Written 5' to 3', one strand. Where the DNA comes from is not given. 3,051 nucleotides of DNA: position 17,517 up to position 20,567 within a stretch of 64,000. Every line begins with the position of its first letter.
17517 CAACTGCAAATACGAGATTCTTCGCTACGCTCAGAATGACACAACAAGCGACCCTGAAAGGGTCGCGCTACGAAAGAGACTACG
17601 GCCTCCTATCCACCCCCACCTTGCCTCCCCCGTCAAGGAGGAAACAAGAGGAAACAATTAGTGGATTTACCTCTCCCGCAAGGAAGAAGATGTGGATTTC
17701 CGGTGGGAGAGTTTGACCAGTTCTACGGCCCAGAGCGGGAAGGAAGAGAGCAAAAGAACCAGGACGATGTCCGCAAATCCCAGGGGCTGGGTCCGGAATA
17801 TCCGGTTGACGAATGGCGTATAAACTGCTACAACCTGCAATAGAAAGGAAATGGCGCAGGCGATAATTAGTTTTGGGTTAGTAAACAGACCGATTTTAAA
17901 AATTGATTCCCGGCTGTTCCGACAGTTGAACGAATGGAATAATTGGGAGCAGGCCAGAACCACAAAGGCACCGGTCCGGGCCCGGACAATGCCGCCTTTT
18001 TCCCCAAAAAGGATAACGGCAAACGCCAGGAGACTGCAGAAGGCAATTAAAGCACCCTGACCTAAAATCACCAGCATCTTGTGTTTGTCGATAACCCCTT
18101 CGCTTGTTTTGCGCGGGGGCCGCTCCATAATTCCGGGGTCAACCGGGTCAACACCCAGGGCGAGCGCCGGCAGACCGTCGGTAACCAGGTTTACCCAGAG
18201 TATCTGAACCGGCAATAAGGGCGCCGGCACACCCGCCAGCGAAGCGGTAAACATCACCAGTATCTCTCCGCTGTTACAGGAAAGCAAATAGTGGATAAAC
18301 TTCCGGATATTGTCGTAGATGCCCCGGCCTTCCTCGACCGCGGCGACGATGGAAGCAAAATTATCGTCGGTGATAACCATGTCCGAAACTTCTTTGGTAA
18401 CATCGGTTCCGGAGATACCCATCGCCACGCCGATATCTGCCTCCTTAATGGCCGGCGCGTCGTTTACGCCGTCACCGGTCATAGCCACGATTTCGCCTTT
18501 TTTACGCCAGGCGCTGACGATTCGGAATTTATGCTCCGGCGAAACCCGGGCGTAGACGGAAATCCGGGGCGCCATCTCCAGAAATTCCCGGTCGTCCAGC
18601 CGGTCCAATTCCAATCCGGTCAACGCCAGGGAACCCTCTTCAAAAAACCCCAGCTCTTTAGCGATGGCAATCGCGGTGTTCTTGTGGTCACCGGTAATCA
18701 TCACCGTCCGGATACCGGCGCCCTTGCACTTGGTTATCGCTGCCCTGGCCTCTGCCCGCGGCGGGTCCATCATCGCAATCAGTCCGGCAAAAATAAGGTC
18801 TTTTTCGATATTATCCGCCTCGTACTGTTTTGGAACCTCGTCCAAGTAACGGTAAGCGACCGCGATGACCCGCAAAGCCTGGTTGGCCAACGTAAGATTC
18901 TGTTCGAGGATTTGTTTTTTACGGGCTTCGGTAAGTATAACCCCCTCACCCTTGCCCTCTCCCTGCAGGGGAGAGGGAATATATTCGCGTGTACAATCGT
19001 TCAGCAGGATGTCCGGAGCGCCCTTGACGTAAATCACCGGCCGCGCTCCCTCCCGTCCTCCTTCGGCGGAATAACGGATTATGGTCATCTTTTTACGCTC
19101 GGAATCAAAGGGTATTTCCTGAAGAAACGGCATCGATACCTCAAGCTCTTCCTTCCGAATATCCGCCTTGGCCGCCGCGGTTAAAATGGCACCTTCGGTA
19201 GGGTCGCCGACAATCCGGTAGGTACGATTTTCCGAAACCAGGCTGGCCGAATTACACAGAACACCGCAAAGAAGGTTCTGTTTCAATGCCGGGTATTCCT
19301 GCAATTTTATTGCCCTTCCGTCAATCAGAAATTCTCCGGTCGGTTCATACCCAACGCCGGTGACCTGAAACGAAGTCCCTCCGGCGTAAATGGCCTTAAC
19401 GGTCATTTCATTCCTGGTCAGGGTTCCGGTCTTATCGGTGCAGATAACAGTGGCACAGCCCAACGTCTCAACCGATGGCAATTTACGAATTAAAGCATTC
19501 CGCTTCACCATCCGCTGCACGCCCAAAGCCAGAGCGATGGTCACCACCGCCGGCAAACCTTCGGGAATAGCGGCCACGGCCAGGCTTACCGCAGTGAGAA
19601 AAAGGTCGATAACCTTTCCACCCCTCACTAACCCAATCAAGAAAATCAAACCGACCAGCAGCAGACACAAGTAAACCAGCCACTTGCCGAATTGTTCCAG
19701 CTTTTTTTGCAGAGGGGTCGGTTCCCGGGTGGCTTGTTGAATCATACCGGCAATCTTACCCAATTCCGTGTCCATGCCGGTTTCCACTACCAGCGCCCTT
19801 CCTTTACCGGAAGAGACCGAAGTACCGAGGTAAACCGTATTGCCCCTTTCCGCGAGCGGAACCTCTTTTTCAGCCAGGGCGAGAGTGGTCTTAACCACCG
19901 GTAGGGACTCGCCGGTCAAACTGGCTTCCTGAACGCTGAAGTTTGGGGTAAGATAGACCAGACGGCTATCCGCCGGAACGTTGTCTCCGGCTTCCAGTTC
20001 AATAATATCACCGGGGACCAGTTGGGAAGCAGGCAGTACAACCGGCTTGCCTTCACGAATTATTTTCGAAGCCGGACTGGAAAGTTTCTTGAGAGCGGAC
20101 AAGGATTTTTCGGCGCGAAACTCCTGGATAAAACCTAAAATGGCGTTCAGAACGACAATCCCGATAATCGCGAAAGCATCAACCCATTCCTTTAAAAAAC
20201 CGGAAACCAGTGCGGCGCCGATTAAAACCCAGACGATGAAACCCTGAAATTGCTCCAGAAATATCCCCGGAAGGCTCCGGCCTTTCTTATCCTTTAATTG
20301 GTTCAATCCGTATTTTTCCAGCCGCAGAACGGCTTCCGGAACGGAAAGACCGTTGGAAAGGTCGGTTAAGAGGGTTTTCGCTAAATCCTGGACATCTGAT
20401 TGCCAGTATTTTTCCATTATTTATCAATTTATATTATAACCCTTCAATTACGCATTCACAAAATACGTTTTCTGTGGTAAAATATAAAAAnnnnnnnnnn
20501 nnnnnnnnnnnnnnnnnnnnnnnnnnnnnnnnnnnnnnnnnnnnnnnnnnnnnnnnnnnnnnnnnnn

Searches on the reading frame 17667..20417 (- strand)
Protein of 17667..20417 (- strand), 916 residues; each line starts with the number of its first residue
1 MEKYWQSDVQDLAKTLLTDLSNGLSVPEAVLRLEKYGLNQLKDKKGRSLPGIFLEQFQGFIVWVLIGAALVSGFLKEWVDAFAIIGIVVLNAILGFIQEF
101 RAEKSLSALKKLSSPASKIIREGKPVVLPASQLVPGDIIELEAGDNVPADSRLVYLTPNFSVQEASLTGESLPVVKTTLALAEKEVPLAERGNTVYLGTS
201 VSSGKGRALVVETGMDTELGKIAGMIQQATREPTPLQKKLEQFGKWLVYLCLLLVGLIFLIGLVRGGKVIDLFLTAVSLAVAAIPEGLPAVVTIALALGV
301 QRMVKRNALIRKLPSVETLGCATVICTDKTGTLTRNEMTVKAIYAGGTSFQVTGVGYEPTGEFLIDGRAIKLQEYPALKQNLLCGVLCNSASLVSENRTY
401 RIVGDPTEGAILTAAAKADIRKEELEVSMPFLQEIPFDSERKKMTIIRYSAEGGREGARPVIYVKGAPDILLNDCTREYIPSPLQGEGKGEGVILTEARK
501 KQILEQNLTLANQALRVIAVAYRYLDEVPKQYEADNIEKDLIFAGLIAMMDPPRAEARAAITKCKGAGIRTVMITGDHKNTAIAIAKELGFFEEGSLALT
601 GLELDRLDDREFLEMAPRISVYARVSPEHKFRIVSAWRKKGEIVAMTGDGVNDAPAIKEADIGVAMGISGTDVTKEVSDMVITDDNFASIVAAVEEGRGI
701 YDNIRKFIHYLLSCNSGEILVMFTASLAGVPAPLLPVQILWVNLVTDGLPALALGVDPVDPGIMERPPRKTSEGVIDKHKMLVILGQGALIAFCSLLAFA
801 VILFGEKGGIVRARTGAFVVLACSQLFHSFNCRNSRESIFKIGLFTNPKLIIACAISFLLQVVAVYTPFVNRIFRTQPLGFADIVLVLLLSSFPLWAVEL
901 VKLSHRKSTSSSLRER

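Call 17: search_protein_families(library=pfam, proteins=[window:17667-20417:-], max_evalue=0.001)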
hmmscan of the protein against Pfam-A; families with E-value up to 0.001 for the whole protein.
window:17667-20417:- (916 aa): 6 families
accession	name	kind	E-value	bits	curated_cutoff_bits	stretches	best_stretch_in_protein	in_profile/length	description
PF00689.26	Cation_ATPase_C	-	2.1e-58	197.4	27.3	1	731-903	1-174/175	Cation transporting ATPase, C-terminus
PF00122.25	E1-E2_ATPase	-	2.8e-54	183.8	28.1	1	112-306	2-181/181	E1-E2 ATPase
PF13246.12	Cation_ATPase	-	3e-20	72.5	21.7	1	386-477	1-90/91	Cation transport ATPase (P-type)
PF00690.31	Cation_ATPase_N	-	1.3e-18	66.8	20.4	1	4-72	1-69/69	Cation transporter/ATPase, N-terminus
PF00702.32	Hydrolase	-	6.8e-18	66.2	26.4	1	516-661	53-191/191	haloacid dehalogenase-like hydrolase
PF08282.18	Hydrolase_3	-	5.7e-05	23.4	20.9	0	640-691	202-252/255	haloacid dehalogenase-like hydrolase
